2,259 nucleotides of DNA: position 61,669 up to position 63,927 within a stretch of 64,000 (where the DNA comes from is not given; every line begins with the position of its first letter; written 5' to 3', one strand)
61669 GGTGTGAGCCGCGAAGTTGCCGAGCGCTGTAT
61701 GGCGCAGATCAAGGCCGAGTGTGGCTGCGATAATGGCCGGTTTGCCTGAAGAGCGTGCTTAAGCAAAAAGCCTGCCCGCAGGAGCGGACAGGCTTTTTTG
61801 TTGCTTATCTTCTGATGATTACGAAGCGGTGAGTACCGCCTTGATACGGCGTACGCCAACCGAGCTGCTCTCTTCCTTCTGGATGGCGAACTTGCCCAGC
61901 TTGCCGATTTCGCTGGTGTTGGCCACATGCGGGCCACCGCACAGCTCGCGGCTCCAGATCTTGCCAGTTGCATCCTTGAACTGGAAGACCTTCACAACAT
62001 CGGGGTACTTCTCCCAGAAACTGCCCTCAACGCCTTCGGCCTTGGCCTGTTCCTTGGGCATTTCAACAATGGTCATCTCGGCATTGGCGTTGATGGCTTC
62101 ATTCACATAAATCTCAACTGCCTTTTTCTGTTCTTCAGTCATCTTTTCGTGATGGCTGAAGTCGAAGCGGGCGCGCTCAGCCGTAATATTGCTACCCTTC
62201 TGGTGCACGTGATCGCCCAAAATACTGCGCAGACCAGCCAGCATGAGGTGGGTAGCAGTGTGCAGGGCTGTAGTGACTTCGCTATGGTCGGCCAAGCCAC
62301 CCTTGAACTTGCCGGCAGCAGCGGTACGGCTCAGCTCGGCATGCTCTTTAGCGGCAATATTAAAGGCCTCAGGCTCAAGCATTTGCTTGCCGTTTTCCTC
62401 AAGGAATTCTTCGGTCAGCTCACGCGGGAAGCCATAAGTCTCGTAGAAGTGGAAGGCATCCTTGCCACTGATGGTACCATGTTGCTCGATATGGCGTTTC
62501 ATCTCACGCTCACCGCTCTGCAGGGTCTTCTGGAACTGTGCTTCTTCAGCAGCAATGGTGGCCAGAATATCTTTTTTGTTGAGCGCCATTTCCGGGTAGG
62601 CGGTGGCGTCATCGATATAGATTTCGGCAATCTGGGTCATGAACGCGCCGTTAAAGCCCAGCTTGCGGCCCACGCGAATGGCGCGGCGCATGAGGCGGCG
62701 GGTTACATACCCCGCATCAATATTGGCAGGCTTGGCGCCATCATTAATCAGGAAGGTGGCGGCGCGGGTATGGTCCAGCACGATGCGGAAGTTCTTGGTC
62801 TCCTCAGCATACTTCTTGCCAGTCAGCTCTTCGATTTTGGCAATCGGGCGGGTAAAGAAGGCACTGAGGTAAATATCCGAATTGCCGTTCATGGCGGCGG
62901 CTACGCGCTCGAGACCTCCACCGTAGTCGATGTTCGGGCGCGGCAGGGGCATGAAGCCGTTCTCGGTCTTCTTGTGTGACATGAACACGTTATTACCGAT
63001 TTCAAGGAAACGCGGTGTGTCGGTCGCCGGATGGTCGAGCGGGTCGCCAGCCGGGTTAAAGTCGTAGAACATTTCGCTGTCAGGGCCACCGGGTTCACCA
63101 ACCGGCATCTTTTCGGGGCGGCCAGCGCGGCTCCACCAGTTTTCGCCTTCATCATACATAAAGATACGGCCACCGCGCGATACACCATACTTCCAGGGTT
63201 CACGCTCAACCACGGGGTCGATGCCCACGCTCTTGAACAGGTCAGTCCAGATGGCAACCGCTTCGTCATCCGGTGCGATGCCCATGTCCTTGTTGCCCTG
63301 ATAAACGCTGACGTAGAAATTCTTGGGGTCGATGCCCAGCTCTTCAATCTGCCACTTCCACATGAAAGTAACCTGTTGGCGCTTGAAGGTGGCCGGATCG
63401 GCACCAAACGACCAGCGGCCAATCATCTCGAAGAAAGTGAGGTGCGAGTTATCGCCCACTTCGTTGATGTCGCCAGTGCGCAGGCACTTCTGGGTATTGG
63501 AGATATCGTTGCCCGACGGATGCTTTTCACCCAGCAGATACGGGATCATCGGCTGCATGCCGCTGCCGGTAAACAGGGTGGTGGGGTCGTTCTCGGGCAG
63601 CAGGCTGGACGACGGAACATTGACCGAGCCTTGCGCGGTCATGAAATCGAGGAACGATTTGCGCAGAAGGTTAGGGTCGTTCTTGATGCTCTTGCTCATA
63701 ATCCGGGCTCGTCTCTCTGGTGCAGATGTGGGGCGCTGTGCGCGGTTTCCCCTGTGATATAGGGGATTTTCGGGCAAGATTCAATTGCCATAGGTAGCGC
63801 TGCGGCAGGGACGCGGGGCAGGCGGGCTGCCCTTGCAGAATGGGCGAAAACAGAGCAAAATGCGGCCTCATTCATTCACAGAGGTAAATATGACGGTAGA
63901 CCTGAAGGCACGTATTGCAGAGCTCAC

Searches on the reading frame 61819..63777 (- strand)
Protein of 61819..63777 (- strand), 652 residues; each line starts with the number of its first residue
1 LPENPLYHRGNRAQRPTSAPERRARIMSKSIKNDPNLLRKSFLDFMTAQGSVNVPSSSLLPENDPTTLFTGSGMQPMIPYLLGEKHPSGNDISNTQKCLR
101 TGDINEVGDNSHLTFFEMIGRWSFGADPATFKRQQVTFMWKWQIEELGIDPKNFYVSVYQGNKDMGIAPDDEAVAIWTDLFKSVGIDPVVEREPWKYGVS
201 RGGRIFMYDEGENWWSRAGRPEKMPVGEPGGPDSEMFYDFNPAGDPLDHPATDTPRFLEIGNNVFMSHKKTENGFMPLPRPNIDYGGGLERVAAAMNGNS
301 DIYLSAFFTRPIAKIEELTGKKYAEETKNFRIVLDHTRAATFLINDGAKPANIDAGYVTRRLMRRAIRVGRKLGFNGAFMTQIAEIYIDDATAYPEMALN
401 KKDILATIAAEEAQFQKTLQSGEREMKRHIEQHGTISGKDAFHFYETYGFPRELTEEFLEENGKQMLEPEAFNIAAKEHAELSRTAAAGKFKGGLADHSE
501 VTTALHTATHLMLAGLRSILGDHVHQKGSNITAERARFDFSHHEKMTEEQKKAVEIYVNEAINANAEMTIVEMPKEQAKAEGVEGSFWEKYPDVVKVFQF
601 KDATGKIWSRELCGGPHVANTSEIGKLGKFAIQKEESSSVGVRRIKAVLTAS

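Call 7: search_protein_families(library=pfam, proteins=[window:61819-63777:-], max_evalue=0.01)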
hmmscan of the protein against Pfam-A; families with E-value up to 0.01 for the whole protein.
window:61819-63777:- (652 aa): 2 families
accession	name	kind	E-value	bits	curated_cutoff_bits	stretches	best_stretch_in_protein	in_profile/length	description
PF01411.24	tRNA-synt_2c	-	7.2e-100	335.5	30.3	1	38-499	2-446/552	tRNA synthetases class II (A)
PF07973.19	tRNA_SAD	-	2.6e-11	43.7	24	1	602-645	8-43/44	Threonyl and Alanyl tRNA synthetase second additional domain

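Call 27: list_cluster_members(proteins=[P0001, window:61819-63777:-, window:51331-53580:-, window:46281-46781:+])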
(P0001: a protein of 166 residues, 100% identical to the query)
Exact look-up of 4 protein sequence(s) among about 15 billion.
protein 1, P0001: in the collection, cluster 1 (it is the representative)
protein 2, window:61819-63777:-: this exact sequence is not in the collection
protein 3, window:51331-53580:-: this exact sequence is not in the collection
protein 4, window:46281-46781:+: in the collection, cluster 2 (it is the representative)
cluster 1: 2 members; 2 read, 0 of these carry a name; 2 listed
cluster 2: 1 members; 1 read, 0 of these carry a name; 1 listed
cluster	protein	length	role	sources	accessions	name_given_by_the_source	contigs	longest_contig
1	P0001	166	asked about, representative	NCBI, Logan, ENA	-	-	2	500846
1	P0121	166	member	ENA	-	-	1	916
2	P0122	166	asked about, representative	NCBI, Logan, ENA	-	-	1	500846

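Call 83: find_encoding_contigs(protein=window:61819-63699:-, flank=10000, max_places=2)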
Protein window:61819-63699:- (626 aa): 1 contig read that carries it; 1 place shown.
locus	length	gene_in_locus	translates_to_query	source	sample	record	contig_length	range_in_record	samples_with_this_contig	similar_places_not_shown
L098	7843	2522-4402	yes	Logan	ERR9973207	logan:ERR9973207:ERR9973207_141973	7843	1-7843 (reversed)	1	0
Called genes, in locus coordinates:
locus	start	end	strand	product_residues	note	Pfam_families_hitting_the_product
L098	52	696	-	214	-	PF02517:Rce1-like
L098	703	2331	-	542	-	PF00749:tRNA-synt_1c, PF19269:Anticodon_2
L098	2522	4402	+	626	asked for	PF01411:tRNA-synt_2c, PF07973:tRNA_SAD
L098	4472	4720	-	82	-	-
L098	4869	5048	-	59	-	-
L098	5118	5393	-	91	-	-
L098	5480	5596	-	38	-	-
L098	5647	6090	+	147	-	PF00072:Response_reg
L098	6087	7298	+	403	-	PF01590:GAF, PF13185:GAF_2, PF07568:HisKA_2, PF02518:HATPase_c (weak)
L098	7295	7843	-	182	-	?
